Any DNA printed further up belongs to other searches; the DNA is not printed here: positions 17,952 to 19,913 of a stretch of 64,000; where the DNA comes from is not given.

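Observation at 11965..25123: Thirteen-gene beta-oxidation-like island built from 'eukaryote/archaeal-type' modules and lacking an acyl-CoA dehydrogenase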

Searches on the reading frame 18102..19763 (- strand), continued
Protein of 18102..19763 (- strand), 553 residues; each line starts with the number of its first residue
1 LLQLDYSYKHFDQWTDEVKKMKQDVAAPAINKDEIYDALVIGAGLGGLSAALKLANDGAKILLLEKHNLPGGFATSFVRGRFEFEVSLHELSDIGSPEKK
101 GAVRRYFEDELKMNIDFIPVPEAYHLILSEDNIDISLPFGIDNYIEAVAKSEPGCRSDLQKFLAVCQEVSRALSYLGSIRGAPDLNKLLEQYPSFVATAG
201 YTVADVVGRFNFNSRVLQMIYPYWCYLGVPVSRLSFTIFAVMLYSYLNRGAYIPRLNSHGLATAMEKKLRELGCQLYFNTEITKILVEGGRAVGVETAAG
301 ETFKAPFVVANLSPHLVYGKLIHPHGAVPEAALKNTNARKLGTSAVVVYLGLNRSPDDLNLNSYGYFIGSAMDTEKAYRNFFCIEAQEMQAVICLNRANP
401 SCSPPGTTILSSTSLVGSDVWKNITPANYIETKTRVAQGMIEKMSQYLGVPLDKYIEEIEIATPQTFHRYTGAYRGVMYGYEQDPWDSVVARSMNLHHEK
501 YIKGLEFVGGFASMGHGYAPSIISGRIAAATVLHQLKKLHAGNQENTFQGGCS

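Call 43: fold_search(model_id=the predicted structure, library=pdb)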
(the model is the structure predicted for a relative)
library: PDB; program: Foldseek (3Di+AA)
matches with E <= 10: 1985; with E <= 0.001: 1169
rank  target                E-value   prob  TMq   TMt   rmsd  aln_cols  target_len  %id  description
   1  4rep                  3.6e-29  1.00  0.75  0.81   4.4       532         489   21  Crystal Structure of gamma-carotenoid desaturase (released 2015-07-15)
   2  4dgk                  1.8e-22  1.00  0.55  0.70   8.3       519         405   17  Crystal structure of Phytoene desaturase CRTI from Pantoea ananatis (released 2012-10-10)
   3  3cph_G                1.0e-19  1.00  0.50  0.59   8.0       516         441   16  Crystal structure of Sec4 in complex with Rab-GDI (released 2008-05-06)
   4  3ka7                  1.3e-19  1.00  0.58  0.71   7.2       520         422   15  Crystal Structure of an oxidoreductase from Methanosarcina mazei. Northeast Structural Genomics Consortium target id MaR (released 2009-11-17)
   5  1ukv_G                4.2e-19  1.00  0.49  0.57   7.3       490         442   18  Structure of RabGDP-dissociation inhibitor in complex with prenylated YPT1 GTPase (released 2004-09-01)
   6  3cpj_G                7.5e-19  1.00  0.51  0.61   6.5       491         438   18  Crystal structure of Ypt31 in complex with yeast Rab-GDI (released 2008-05-06)
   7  1ojd_C                2.1e-18  1.00  0.58  0.62   6.2       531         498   14  HUMAN MONOAMINE OXIDASE B IN COMPLEX WITH Lauryldimethylamine-N-oxide (LDAO) (released 2003-08-15)
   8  3cpi_H                3.0e-18  1.00  0.45  0.54  11.4       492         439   18  Crystal structure of yeast Rab-GDI (released 2008-05-06)
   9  1ojd_B                3.2e-18  1.00  0.57  0.61   6.5       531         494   14  HUMAN MONOAMINE OXIDASE B IN COMPLEX WITH Lauryldimethylamine-N-oxide (LDAO) (released 2003-08-15)
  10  5mog_A                3.4e-18  1.00  0.61  0.68   7.2       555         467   14  Oryza sativa phytoene desaturase inhibited by norflurazon (released 2017-07-12)
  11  2z5x                  4.7e-18  1.00  0.56  0.58   7.0       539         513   14  Crystal Structure of Human Monoamine Oxidase A with Harmine (released 2008-04-01)
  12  5mog_E                6.3e-18  1.00  0.61  0.69   7.2       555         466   14  Oryza sativa phytoene desaturase inhibited by norflurazon (released 2017-07-12)
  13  1oj9_A                7.1e-18  1.00  0.56  0.59   7.1       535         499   14  HUMAN MONOAMINE OXIDASE B IN COMPLEX WITH 1,4-DIPHENYL-2-BUTENE (released 2003-08-15)
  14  1o5w_B                8.4e-18  1.00  0.58  0.61   6.5       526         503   15  The structure basis of specific recognitions for substrates and inhibitors of rat monoamine oxidase A (released 2004-04-20)
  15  2z5y                  8.4e-18  1.00  0.56  0.58   6.9       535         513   15  Crystal Structure of Human Monoamine Oxidase A (G110A) with Harmine (released 2008-04-01)
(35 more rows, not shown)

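Call 66: search_protein_families(library=pfam, proteins=[L032:6536-7660:+, L032:8064-9386:+, L032:13797-14657:-, L032:14698-16638:-, L077:12760-14019:+, L077:15108-16226:+, L022:8642-9649:-, L022:7054-8499:-, L054:8804-9610:+, L054:7880-8800:+], max_evalue=0.0001)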
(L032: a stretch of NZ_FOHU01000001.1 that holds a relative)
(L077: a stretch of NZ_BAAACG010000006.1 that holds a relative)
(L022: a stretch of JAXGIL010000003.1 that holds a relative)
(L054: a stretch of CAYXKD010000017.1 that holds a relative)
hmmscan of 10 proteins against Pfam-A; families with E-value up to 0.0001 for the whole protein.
L032:6536-7660:+ (374 aa): 1 family
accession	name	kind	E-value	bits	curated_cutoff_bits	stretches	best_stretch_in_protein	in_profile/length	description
PF07907.16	YibE_F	-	7.5e-82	274.9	27.2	1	111-349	3-240/241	YibE/F-like protein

L032:8064-9386:+ (440 aa): 2 families
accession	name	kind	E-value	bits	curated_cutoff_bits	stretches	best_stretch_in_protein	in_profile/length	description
PF00155.27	Aminotran_1_2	-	3.6e-27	95.9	19.7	1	68-380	32-329/361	Aminotransferase class I and II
PF12897.13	Asp_aminotransf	-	6.3e-07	29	27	1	74-272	65-263/421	Aspartate amino-transferase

L032:13797-14657:- (286 aa): 3 families
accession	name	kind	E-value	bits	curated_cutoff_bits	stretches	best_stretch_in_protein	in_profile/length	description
PF00106.31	adh_short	-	6.8e-45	153.4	26.6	1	9-198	2-188/195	short chain dehydrogenase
PF13561.12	adh_short_C2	-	9.5e-32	110.9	27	1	14-198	1-182/236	Enoyl-(Acyl carrier protein) reductase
PF08659.16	KR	-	7.3e-11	42.7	22.6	1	9-161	2-153/180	KR domain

L032:14698-16638:- (646 aa): 16 families
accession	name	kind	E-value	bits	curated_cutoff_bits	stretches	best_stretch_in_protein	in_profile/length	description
PF00724.26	Oxidored_FMN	-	3.4e-66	224.3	27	1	6-338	2-341/342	NADH:flavin oxidoreductase / NADH oxidase family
PF07992.20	Pyr_redox_2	-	1.2e-27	97.6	26.1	1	384-613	2-248/291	Pyridine nucleotide-disulphide oxidoreductase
PF13450.12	NAD_binding_8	-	1.8e-14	54.2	21.9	2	387-421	1-35/68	NAD(P)-binding Rossmann-like domain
PF00070.33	Pyr_redox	-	3.2e-14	53.6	22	1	509-577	2-70/82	Pyridine nucleotide-disulphide oxidoreductase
PF13738.12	Pyr_redox_3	-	9.7e-13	48.5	30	1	469-611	127-276/305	Pyridine nucleotide-disulphide oxidoreductase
PF01266.30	DAO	-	1.1e-11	45.3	27.9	1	385-420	2-38/353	FAD dependent oxidoreductase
PF01946.23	Thi4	-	3.5e-09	36.7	26.2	1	381-424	16-60/235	Thi4 family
PF01494.25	FAD_binding_3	-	5.1e-09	36.2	22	1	384-416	3-35/349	FAD binding domain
PF03486.20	HI0933_like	-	1.4e-07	31.7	50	0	384-422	2-40/244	HI0933-like protein Rossmann domain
PF00890.30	FAD_binding_2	-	2.1e-07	30.9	20.4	1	385-424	2-41/414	FAD binding domain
PF12831.13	FAD_oxidored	-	8.1e-07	29.1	27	0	385-421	2-38/416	FAD dependent oxidoreductase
PF01134.28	GIDA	-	3.7e-06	26.7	22.1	0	384-411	1-28/391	Glucose inhibited division protein A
PF02737.24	3HCDH_N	-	9.9e-06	26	22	0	509-545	2-38/180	3-hydroxyacyl-CoA dehydrogenase, NAD binding domain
PF01488.26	Shikimate_DH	-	4.3e-05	24.1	24.3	0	505-536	11-43/138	Shikimate / quinate 5-dehydrogenase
PF01262.27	AlaDh_PNT_C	-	4.7e-05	23.3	23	0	499-543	20-65/214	Alanine dehydrogenase/PNT, C-terminal domain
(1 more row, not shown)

L077:12760-14019:+ (419 aa): 6 families
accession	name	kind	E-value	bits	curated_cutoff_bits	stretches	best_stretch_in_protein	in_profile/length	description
PF01593.30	Amino_oxidase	-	6e-16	59.2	19.8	1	16-349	2-362/443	Flavin containing amine oxidoreductase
PF13450.12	NAD_binding_8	-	1.7e-12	47.9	21.9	1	10-62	1-52/68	NAD(P)-binding Rossmann-like domain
PF01266.30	DAO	-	4.9e-07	30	27.9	1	7-42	1-35/353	FAD dependent oxidoreductase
PF00070.33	Pyr_redox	-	2.1e-06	28.6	22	0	7-43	1-36/82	Pyridine nucleotide-disulphide oxidoreductase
PF07992.20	Pyr_redox_2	-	4.8e-06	26.6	26.1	1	5-45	142-180/291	Pyridine nucleotide-disulphide oxidoreductase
PF12831.13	FAD_oxidored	-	8e-05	22.5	27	0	8-45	2-38/416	FAD dependent oxidoreductase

L077:15108-16226:+ (372 aa): 3 families
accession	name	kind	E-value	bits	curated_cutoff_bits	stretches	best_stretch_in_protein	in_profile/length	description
PF01381.28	HTH_3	-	5.7e-14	52.3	23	1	11-64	2-55/55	Helix-turn-helix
PF13443.12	HTH_26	-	1.1e-07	32.4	22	1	15-69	7-62/63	Cro/C1-type HTH DNA-binding domain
PF12844.13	HTH_19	-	1.2e-07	31.9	30.2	1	14-65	8-59/64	Helix-turn-helix domain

L022:8642-9649:- (335 aa): 1 family
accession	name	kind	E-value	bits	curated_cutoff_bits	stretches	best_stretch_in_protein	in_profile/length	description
PF05128.17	DUF697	-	6.5e-11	42.7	27.7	1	118-269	11-146/162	Domain of unknown function (DUF697)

L022:7054-8499:- (481 aa): 3 families
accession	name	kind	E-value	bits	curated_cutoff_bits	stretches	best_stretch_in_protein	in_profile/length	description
PF00196.25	GerE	-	8.6e-20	70.6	23.5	1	421-476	2-57/57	Bacterial regulatory proteins, luxR family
PF13384.12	HTH_23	-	2.6e-05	24.4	24.6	1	422-458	2-39/50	Homeodomain-like domain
PF08281.18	Sigma70_r4_2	-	8.8e-05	22.5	25.7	0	422-458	11-48/54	Sigma-70, region 4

L054:8804-9610:+ (268 aa): 3 families
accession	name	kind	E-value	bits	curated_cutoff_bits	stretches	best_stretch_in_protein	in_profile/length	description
PF01884.23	PcrB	-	9.7e-42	143.4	23.9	1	41-263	8-223/226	PcrB family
PF00977.27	His_biosynth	-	1.7e-07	31.3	23.6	1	200-249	55-104/228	Histidine biosynthesis protein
PF01180.27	DHO_dh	-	5.6e-05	22.9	27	0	203-255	223-277/291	Dihydroorotate dehydrogenase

L054:7880-8800:+ (306 aa): 1 family
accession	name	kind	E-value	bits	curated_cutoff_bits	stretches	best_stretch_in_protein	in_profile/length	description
PF00753.33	Lactamase_B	-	2.3e-16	60.8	22.7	1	28-200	13-196/196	Metallo-beta-lactamase superfamily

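Call 69: find_related_loci(query=window:18102-19703:-, collection=metagenome_contigs, flank=10000)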
Query window:18102-19703:- (533 aa) in metagenome_contigs; peptide patterns used: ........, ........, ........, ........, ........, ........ (x = any residue, [..] = any of these).
100 stretches matched a pattern; 5 encode a relative of the query (tblastn E <= 1e-3); 5 distinct loci.
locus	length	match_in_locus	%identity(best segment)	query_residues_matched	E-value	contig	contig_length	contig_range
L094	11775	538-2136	100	1-533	0e+0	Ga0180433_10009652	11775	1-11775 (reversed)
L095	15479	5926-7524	100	1-533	0e+0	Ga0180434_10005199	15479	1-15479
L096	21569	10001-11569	69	10-532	0e+0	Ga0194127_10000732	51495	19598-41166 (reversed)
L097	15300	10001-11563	69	10-530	0e+0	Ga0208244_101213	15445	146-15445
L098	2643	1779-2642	65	16-303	7e-139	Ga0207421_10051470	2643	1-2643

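Call 75: search_protein_families(library=ncbifam, proteins=[L017:1499-2305:+, L017:5655-6461:+, L017:12627-13472:+, L017:11542-12534:+, L032:14698-16638:-], max_evalue=1e-20)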
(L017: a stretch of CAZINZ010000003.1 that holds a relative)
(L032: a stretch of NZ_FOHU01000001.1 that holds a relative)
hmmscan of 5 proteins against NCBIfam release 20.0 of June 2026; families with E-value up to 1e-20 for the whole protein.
L017:1499-2305:+ (268 aa): 59 families (the best 25 are shown)
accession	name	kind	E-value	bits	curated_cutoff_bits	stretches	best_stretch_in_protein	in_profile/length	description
NF004794.0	PRK06142.1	equivalog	2.3e-95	319.4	308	1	6-267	7-272/273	crotonase/enoyl-CoA hydratase family protein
NF051848.1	EnCoAHydtEchA19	equivalog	2.4e-52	178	400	1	8-267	3-257/258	enoyl-CoA hydratase EchA19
NF005126.0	PRK06563.1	subfamily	3.1e-50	171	261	1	5-267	7-262/263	crotonase/enoyl-CoA hydratase family protein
NF004781.0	PRK06127.1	subfamily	9.3e-49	166.5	291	1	4-267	10-268/269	enoyl-CoA hydratase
NF005803.0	PRK07658.1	equivalog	2.4e-48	164.8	313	1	6-267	3-256/257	enoyl-CoA hydratase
NF005699.0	PRK07509.1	equivalog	1e-47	163.1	249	1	4-266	3-262/267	crotonase/enoyl-CoA hydratase family protein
NF005802.0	PRK07657.1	equivalog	1.3e-47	162.5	363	1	12-268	11-260/260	enoyl-CoA hydratase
NF004475.0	PRK05809.1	subfamily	2.3e-47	161.7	394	1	8-267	7-259/260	short-chain-enoyl-CoA hydratase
NF006007.0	PRK08138.1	subfamily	4.4e-47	160.7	355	1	9-267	12-260/261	enoyl-CoA hydratase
NF004796.0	PRK06144.1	subfamily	1.7e-44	152.3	272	1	4-268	7-262/262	enoyl-CoA hydratase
NF005073.0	PRK06495.1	subfamily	3.2e-43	147.9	296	1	6-267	5-256/257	enoyl-CoA hydratase/isomerase family protein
NF006107.0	PRK08258.1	equivalog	3.3e-43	148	330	1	6-268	18-277/277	enoyl-CoA hydratase family protein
NF006699.0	PRK09245.1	subfamily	4.3e-43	147.5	354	1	5-267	3-265/266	crotonase/enoyl-CoA hydratase family protein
NF042430.2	EnCoAhydt_DpgD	equivalog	2.5e-42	145.1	400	1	10-267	2-257/258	enoyl-CoA-hydratase DpgD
NF004857.0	PRK06210.1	equivalog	3e-42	144.9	341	1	4-267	8-274/275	enoyl-CoA hydratase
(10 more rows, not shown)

L017:5655-6461:+ (268 aa): 57 families (the best 25 are shown)
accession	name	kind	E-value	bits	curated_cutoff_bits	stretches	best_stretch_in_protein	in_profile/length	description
NF004519.0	PRK05864.1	equivalog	5.9e-63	212.7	337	1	13-253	13-251/276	enoyl-CoA hydratase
NF006107.0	PRK08258.1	equivalog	3.4e-56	190.6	330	1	9-266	17-267/277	enoyl-CoA hydratase family protein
NF004857.0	PRK06210.1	equivalog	1.7e-49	168.7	341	1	5-235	4-235/275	enoyl-CoA hydratase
NF006109.0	PRK08260.1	subfamily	4.4e-47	160.8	320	1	8-257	3-259/296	enoyl-CoA hydratase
NF004635.0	PRK05981.1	equivalog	1.4e-46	159.2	351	1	15-258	9-248/266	enoyl-CoA hydratase/isomerase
NF051848.1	EnCoAHydtEchA19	equivalog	1.2e-45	156.1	400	1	19-248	9-230/258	enoyl-CoA hydratase EchA19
NF006699.0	PRK09245.1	subfamily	3.4e-45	154.4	354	1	16-256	9-246/266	crotonase/enoyl-CoA hydratase family protein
TIGR02280.1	PaaB1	equivalog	3.5e-44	151.3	345.15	1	16-252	5-232/256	2-(1,2-epoxy-1,2-dihydrophenyl)acetyl-CoA isomerase PaaG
NF004525.0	PRK05870.1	equivalog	2e-43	149.1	285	1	16-265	9-246/249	enoyl-CoA hydratase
NF005802.0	PRK07657.1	equivalog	7.7e-43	146.9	363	1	10-248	4-232/260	enoyl-CoA hydratase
NF004475.0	PRK05809.1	subfamily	6.9e-42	143.7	394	1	15-248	9-232/260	short-chain-enoyl-CoA hydratase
NF004840.0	PRK06190.1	equivalog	9.3e-42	143.4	253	1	16-250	10-233/260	enoyl-CoA hydratase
NF006140.0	PRK08290.1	subfamily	1.1e-38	133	280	1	5-243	4-251/292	enoyl-CoA hydratase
NF006008.0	PRK08139.1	equivalog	1.8e-37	129.3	313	1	9-236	10-227/266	enoyl-CoA hydratase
NF005073.0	PRK06495.1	subfamily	4.3e-37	127.8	296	1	14-245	8-226/257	enoyl-CoA hydratase/isomerase family protein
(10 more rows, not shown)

L017:12627-13472:+ (281 aa): 52 families (the best 25 are shown)
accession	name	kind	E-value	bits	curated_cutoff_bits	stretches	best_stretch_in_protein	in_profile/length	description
NF006107.0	PRK08258.1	equivalog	4.8e-58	196.6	330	1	32-274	15-254/277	enoyl-CoA hydratase family protein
NF004857.0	PRK06210.1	equivalog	3.4e-51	174.3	341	1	30-252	4-231/275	enoyl-CoA hydratase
NF004519.0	PRK05864.1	equivalog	9.9e-49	166.1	337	1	32-271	9-248/276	enoyl-CoA hydratase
NF004840.0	PRK06190.1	equivalog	3.2e-46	158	253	1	35-271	5-233/260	enoyl-CoA hydratase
NF006699.0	PRK09245.1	subfamily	1.2e-45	155.9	354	1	35-273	4-242/266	crotonase/enoyl-CoA hydratase family protein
NF004475.0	PRK05809.1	subfamily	3.2e-45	154.6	394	1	31-266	1-229/260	short-chain-enoyl-CoA hydratase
NF004525.0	PRK05870.1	equivalog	1.8e-44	152.6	285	1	34-274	3-234/249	enoyl-CoA hydratase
TIGR02280.1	PaaB1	equivalog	3.4e-44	151.3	345.15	1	39-266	4-225/256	2-(1,2-epoxy-1,2-dihydrophenyl)acetyl-CoA isomerase PaaG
NF006109.0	PRK08260.1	subfamily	2.8e-43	148.3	320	1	31-269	1-250/296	enoyl-CoA hydratase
NF051848.1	EnCoAHydtEchA19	equivalog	1.2e-42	146.2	400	1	36-270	2-231/258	enoyl-CoA hydratase EchA19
NF005073.0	PRK06495.1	subfamily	7.1e-39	133.6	296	1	35-269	5-229/257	enoyl-CoA hydratase/isomerase family protein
NF004517.0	PRK05862.1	equivalog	5e-38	131.1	396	1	31-268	1-228/257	enoyl-CoA hydratase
NF004635.0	PRK05981.1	equivalog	2.8e-37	128.7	351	1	31-267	1-236/266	enoyl-CoA hydratase/isomerase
NF004796.0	PRK06144.1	subfamily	1e-36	126.7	272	1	32-254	6-224/262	enoyl-CoA hydratase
NF005126.0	PRK06563.1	subfamily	1.5e-36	126.1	261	1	31-249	4-216/263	crotonase/enoyl-CoA hydratase family protein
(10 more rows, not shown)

L017:11542-12534:+ (330 aa): 1 family
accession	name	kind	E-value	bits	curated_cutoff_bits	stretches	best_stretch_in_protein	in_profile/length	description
TIGR03151.1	enACPred_II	equivalog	5.2e-73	246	453.1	1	3-322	1-305/307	enoyl-[acyl-carrier-protein] reductase FabK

L032:14698-16638:- (646 aa): 8 families
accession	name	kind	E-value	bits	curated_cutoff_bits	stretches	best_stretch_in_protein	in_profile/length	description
TIGR03997.1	mycofact_OYE_2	equivalog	1.3e-153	512.8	793.15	1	5-640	1-640/645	mycofactocin system FadH/OYE family oxidoreductase 2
NF041087.1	bile_acid_BaiCD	equivalog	1.6e-140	469.3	825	1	3-642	1-639/642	bile acid Fe-S flavoenzyme BaiCD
NF045599.1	bili_reduct_long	exception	1.6e-131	439.6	750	1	11-643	6-639/641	bilirubin reductase, long form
TIGR03996.1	mycofact_OYE_1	hypoth_equivalog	2.5e-71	241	627.9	1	17-641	13-632/633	mycofactocin system FadH/OYE family oxidoreductase 1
NF010047.0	PRK13523.1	equivalog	9.1e-68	228.8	431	1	4-341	3-329/339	NADPH dehydrogenase NamA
NF045592.1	bili_reduct_N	equivalog_domain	6.1e-61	206.6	425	1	6-364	2-363/363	bilirubin reductase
NF006101.0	PRK08255.1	equivalog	1.3e-59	202.1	1078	1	6-332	399-730/768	bifunctional salicylyl-CoA 5-hydroxylase/oxidoreductase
NF007899.0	PRK10605.1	subfamily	7.7e-38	130.7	403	1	1-325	1-330/365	N-ethylmaleimide reductase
